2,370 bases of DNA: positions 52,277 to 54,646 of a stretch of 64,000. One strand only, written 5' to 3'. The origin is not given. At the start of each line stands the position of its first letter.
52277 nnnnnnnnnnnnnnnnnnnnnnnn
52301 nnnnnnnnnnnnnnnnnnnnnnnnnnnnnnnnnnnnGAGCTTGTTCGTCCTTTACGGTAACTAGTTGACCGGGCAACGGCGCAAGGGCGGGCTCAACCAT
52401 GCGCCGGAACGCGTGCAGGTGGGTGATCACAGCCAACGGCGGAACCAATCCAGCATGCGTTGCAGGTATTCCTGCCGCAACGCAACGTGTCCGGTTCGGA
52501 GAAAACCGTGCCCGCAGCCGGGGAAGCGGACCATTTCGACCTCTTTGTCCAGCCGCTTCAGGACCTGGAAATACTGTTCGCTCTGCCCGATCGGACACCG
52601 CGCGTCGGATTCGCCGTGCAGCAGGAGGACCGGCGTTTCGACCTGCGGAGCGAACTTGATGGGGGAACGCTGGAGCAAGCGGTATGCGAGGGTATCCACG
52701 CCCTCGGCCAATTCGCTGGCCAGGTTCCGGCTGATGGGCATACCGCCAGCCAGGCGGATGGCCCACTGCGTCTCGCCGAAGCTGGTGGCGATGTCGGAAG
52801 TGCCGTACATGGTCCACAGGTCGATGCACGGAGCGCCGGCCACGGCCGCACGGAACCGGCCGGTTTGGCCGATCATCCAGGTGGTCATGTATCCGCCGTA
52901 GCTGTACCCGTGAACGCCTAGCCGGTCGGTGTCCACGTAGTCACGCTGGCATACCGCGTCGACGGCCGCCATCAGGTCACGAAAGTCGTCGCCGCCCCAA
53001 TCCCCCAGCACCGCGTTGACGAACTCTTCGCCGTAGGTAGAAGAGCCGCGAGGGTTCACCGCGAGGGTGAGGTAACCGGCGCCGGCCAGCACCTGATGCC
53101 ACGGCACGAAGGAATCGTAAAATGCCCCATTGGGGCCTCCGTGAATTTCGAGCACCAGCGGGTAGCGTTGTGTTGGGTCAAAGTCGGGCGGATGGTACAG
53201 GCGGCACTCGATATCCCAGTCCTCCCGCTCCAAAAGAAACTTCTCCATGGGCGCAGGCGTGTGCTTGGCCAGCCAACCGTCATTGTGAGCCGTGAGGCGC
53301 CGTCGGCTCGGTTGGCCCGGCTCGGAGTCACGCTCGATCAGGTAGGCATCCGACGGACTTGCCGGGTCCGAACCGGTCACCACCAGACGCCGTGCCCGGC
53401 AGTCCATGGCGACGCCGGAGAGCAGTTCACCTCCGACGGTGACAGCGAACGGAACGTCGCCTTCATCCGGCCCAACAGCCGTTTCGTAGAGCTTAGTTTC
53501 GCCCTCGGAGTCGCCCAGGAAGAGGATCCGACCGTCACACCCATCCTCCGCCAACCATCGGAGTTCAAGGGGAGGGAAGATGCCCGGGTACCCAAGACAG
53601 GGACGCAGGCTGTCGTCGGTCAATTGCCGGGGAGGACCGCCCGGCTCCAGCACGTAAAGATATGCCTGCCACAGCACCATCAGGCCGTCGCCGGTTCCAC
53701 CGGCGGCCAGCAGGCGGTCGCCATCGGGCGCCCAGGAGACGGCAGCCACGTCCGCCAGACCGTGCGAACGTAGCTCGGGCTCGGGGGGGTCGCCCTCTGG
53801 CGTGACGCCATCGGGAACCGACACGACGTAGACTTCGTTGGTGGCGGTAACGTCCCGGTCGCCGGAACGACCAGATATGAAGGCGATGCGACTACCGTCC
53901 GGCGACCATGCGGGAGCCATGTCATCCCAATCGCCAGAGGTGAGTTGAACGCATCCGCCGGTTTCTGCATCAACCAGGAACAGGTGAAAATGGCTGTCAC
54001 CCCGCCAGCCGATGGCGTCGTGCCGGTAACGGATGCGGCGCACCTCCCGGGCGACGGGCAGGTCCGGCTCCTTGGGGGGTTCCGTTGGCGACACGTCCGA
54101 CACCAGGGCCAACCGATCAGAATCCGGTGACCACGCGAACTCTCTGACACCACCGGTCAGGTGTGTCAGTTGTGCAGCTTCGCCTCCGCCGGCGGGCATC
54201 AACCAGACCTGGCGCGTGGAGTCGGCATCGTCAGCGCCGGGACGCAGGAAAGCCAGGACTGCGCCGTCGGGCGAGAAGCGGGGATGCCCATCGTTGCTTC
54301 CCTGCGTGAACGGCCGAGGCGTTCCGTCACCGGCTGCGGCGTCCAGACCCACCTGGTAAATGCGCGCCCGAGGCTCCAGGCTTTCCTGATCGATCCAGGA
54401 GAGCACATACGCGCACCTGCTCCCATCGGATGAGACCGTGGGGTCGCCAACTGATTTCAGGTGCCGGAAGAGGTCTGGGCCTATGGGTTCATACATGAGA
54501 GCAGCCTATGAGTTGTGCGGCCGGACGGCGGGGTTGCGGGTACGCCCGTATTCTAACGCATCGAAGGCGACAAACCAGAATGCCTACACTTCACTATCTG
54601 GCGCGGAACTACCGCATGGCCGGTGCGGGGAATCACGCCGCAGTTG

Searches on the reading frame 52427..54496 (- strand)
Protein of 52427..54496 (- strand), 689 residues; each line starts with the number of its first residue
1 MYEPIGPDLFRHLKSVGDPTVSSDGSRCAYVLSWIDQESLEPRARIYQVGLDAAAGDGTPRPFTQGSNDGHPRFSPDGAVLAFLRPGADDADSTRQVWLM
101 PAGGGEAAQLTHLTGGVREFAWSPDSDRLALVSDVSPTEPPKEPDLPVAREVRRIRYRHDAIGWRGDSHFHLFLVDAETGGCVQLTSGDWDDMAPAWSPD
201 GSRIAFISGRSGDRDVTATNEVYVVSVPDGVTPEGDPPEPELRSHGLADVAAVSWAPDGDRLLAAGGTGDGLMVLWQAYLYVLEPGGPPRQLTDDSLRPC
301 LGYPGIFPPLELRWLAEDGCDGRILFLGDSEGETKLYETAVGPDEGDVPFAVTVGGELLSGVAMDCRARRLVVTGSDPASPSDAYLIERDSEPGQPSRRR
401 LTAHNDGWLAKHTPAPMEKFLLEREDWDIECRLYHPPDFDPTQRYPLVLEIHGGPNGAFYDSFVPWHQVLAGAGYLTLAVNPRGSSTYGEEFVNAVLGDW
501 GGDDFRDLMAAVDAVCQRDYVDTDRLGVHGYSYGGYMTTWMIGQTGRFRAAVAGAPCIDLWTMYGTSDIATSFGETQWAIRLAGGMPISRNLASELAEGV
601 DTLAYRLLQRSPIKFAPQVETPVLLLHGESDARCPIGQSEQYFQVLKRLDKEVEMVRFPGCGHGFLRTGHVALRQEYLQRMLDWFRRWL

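Call 4: search_protein_families(library=pfam, proteins=[window:52427-54496:-], max_evalue=0.01)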
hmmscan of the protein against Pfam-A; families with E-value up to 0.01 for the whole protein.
window:52427-54496:- (689 aa): 15 families
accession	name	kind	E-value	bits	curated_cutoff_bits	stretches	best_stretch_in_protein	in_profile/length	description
PF00326.27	Peptidase_S9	-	2e-47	161.9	22.6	1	468-689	8-210/213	Prolyl oligopeptidase family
PF07676.18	PD40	-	5.1e-20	71.3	20.9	1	184-215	3-35/38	WD40-like Beta Propeller Repeat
PF01738.24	DLH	-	3.1e-12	47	21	1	606-687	129-215/217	Dienelactone hydrolase family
PF00561.26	Abhydrolase_1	-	4.2e-08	33.6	25.8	1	446-556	1-102/245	alpha/beta hydrolase fold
PF12146.15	Hydrolase_4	-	2.5e-07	30.7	27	1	616-666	187-235/239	Serine aminopeptidase, S33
PF00400.38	WD40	-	1.8e-06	28.7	27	0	242-276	7-38/39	WD domain, G-beta repeat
PF02129.25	Peptidase_S15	-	2.3e-05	24.7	23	1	466-578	41-151/262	X-Pro dipeptidyl-peptidase (S15 family)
PF25174.1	Beta-prop_THOC3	-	2.5e-05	23.8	305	0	176-270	75-152/272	THOC3 beta-propeller domain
PF00930.27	DPPIV_N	-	6.9e-05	22.2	22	1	164-208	17-61/354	Dipeptidyl peptidase IV (DPP IV) N-terminal region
PF20434.5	BD-FAE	-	7.2e-05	22.8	26.8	1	442-643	10-212/215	BD-FAE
PF07859.19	Abhydrolase_3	-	7.3e-05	23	25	1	506-666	50-209/210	alpha/beta hydrolase fold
PF12740.14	PETase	-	0.00068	19.6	28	0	517-556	118-157/263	PET hydrolase-like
PF02230.22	Abhydrolase_2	-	0.0024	18.2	23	1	614-664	152-200/217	Phospholipase/Carboxylesterase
PF05448.18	AXE1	-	0.0065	15.7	21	0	505-558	157-210/321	Acetyl xylan esterase (AXE1)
PF08840.17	BAAT_C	-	0.008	16.7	20.9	0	511-663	9-158/210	BAAT / Acyl-CoA thioester hydrolase C terminal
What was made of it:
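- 52427..54496 (-): Upstream co-directional gene: S9 prolyl-oligopeptidase-family peptidase with a beta-propeller (689 aa). It is 90 nt upstream of the small gene and may be the first gene of the transcription unit. PF00326 E=2e-47 and PF07676 (call 4).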
